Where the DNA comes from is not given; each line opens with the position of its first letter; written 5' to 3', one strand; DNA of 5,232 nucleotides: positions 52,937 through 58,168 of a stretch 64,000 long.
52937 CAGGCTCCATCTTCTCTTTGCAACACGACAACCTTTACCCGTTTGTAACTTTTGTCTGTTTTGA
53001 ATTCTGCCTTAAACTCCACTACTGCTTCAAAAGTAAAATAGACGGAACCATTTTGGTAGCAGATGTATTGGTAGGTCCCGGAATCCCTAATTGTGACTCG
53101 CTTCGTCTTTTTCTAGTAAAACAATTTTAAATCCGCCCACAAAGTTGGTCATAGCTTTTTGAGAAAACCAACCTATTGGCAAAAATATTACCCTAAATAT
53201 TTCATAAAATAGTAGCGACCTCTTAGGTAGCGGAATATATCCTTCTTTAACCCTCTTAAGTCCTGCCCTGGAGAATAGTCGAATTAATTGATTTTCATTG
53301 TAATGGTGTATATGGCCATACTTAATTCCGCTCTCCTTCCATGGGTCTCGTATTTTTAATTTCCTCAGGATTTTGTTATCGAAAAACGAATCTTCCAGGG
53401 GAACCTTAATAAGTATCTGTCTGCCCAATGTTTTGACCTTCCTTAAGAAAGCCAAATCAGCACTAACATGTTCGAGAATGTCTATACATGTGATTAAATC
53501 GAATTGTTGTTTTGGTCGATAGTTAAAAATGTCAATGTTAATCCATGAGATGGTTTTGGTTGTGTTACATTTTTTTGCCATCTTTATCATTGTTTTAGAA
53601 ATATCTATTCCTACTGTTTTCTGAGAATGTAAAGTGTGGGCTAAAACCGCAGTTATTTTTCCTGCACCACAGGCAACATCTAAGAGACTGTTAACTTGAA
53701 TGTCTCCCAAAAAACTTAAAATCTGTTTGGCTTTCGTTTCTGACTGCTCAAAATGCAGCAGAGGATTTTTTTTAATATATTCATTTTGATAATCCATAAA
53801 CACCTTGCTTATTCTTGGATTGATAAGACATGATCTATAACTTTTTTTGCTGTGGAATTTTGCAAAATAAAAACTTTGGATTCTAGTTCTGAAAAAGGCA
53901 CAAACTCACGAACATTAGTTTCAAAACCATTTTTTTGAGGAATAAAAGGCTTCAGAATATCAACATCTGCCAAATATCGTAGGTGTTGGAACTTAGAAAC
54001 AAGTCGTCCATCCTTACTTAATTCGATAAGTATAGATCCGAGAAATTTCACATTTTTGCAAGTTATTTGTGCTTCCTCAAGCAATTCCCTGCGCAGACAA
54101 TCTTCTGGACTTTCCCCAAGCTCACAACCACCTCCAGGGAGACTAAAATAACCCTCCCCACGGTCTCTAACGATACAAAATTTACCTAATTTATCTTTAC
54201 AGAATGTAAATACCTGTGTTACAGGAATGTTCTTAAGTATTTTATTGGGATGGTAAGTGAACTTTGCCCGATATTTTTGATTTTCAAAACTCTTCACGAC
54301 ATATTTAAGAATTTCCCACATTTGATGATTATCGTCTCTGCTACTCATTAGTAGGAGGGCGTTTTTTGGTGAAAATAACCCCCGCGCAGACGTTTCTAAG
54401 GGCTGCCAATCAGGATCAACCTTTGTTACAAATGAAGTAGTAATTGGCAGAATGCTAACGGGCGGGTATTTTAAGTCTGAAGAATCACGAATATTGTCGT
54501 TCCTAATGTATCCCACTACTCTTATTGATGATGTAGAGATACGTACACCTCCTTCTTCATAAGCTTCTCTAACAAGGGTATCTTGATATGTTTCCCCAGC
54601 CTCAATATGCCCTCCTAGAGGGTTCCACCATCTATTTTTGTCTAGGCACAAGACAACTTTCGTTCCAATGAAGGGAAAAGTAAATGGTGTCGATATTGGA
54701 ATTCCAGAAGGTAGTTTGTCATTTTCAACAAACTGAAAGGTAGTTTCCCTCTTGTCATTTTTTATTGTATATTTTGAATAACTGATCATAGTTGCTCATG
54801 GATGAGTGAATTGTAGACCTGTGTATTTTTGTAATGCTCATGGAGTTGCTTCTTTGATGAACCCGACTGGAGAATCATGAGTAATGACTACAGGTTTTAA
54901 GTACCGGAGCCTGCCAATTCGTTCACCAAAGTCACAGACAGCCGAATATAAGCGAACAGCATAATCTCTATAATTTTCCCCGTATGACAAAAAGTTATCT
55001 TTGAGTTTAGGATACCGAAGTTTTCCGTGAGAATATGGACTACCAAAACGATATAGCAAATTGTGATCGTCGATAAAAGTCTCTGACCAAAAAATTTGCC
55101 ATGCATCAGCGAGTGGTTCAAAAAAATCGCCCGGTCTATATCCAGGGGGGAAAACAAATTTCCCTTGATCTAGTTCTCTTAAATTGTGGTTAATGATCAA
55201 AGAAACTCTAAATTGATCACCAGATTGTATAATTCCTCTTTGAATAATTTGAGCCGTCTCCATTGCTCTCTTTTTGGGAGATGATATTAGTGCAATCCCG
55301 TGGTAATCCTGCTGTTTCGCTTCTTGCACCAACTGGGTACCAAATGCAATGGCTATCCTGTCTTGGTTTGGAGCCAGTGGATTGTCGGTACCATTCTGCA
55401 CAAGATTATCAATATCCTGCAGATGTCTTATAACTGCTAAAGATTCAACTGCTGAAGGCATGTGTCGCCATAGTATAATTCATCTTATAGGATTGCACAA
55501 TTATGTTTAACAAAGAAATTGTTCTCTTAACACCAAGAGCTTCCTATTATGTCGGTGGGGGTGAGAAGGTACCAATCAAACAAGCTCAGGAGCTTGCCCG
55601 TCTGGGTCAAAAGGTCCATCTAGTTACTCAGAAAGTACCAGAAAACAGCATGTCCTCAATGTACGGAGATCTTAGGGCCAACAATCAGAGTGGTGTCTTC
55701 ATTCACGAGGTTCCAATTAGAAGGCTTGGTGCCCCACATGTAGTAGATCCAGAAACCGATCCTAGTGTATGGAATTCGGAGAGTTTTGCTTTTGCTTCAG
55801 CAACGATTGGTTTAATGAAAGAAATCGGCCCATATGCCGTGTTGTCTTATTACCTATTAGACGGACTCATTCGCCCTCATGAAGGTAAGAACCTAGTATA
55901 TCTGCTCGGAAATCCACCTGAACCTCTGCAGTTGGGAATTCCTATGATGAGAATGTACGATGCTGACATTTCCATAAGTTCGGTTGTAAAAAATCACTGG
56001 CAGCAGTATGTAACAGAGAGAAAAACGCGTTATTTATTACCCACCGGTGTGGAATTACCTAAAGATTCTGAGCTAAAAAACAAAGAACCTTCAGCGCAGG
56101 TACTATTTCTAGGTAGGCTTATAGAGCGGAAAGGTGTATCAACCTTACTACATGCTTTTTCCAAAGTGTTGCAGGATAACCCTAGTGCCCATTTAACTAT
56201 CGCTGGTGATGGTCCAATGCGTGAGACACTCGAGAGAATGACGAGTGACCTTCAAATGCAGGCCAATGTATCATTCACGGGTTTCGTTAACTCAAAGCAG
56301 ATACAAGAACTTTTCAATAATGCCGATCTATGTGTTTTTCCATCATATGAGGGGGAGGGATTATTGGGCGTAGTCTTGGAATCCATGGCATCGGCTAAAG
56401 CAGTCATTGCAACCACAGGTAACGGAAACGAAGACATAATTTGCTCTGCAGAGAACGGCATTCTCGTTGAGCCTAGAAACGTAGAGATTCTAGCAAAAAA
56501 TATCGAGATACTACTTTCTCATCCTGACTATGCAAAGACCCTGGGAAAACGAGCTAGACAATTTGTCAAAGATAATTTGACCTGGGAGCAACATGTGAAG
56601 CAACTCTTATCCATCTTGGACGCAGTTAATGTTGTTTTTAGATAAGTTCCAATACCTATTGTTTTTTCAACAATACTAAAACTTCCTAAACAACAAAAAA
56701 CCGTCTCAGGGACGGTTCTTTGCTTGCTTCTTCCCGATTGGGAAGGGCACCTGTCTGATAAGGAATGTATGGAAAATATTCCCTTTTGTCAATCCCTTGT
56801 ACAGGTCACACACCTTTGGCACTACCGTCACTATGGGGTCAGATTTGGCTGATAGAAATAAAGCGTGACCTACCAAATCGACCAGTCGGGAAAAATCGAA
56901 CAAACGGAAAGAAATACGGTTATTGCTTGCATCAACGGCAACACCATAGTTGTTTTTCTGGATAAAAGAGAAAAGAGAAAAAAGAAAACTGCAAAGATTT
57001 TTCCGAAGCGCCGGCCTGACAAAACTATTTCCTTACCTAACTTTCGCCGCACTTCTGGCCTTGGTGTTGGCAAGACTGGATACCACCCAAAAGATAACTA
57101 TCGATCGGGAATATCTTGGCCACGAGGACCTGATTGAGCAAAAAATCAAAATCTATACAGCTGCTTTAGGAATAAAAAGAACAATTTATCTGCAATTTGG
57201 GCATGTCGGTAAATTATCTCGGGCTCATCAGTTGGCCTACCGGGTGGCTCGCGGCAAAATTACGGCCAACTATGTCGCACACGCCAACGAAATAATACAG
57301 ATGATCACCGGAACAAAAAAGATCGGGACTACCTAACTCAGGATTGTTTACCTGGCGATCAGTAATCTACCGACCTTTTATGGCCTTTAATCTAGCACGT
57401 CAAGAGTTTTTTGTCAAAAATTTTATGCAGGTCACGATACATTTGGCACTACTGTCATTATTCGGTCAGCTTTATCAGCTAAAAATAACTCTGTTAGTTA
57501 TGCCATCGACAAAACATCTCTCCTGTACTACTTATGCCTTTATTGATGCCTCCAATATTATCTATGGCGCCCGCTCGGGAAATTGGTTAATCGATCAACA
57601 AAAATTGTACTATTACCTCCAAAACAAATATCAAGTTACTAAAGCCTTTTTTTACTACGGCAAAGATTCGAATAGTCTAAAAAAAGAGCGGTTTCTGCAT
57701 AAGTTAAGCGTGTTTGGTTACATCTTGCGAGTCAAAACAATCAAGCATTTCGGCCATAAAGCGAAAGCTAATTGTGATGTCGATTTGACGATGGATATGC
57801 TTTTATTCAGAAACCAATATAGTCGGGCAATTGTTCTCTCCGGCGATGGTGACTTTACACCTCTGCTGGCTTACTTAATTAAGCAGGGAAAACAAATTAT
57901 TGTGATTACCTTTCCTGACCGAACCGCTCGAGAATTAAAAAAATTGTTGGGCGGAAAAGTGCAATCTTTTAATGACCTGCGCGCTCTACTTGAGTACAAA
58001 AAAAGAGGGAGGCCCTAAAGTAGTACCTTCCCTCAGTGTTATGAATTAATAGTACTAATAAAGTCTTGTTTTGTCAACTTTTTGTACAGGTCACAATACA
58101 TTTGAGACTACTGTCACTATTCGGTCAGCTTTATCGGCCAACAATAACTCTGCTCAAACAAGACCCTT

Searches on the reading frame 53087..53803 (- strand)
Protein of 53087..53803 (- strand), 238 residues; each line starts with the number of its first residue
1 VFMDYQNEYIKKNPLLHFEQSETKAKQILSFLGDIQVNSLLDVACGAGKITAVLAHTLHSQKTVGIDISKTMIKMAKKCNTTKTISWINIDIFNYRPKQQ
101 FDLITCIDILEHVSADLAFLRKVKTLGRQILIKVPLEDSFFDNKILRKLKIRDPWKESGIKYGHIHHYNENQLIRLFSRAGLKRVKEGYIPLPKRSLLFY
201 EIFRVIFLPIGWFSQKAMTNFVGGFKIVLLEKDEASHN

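Call 81: search_protein_families(library=pfam, proteins=[window:53087-53803:-], max_evalue=0.01)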
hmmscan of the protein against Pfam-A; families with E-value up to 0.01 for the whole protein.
window:53087-53803:- (238 aa): 16 families
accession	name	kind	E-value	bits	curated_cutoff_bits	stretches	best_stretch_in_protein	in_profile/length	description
PF13489.12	Methyltransf_23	-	8.2e-17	61.9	27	1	21-185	5-162/164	Methyltransferase domain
PF13649.12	Methyltransf_25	-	2.3e-14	54.3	27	1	41-124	2-90/97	Methyltransferase domain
PF08241.18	Methyltransf_11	-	2.1e-13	51.2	21.2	1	41-125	1-85/95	Methyltransferase domain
PF13847.12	Methyltransf_31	-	8.4e-13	48.7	27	1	39-127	6-101/145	Methyltransferase domain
PF08242.18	Methyltransf_12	-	1.2e-12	48.9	30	1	41-125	1-90/98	Methyltransferase domain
PF05401.17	NodS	-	1.2e-10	42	24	1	18-114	26-120/201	Nodulation protein S (NodS)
PF01209.24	Ubie_methyltran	-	3.4e-09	36.8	20.1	1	2-90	13-100/233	ubiE/COQ5 methyltransferase family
PF02353.26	CMAS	-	1.1e-06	28.7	27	1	22-116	48-143/273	Mycolic acid cyclopropane synthetase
PF05175.20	MTS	-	3.6e-06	27.1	23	1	29-106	24-104/170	Methyltransferase small domain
PF05219.18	DREV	-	3.2e-05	23.6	26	1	33-125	91-176/265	DREV methyltransferase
PF06325.19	PrmA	-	0.0002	21.4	22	1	38-113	163-238/296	Ribosomal protein L11 methyltransferase (PrmA)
PF01728.25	FtsJ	-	0.00028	21.3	24.1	1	36-117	21-99/181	FtsJ-like methyltransferase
PF08003.17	Methyltransf_9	-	0.00028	20.4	23.8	1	20-125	99-207/315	Protein of unknown function (DUF1698)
PF01135.25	PCMT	-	0.00097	19.4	20.3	1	31-84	68-122/210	Protein-L-isoaspartate(D-aspartate) O-methyltransferase (PCMT)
PF01739.24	CheR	-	0.0083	16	27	0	17-80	11-84/195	CheR methyltransferase, SAM binding domain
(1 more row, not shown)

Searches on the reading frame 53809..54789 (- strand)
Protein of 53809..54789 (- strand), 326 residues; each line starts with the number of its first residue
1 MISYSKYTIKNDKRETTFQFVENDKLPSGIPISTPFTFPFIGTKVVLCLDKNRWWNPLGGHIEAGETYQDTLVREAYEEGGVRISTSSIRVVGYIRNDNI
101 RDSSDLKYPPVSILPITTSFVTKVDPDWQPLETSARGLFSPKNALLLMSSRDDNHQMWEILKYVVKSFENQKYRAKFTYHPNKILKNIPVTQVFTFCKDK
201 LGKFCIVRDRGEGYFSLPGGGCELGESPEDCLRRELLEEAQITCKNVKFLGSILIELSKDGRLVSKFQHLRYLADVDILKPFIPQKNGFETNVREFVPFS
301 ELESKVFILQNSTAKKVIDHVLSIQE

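Call 81: search_protein_families(library=pfam, proteins=[window:53809-54789:-], max_evalue=0.01)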
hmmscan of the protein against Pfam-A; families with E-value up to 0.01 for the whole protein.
window:53809-54789:- (326 aa): 2 families
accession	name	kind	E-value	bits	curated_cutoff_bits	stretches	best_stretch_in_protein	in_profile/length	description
PF00293.34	NUDIX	-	5.4e-25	88.4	21.1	2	200-305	13-119/134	NUDIX domain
PF13869.12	NUDIX_2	-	0.0078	16.1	27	0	212-239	67-94/188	Nucleotide hydrolase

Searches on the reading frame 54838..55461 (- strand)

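Call 81: search_protein_families(library=pfam, proteins=[window:54838-55461:-], max_evalue=0.01)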
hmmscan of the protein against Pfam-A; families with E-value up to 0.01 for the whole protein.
window:54838-55461:- (207 aa): 1 family
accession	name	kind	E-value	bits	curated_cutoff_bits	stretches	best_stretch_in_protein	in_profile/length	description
PF00300.27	His_Phos_1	-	1.9e-05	24.9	21.7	1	11-102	4-85/194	Histidine phosphatase superfamily (branch 1)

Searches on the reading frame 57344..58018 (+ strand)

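Call 81: search_protein_families(library=pfam, proteins=[window:57344-58018:+], max_evalue=0.01)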
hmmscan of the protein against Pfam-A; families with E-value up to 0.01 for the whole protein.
window:57344-58018:+ (224 aa): 1 family
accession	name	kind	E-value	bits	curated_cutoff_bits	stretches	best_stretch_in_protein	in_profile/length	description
PF01936.24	NYN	-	1.8e-20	74.4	24.2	1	65-200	4-136/145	NYN domain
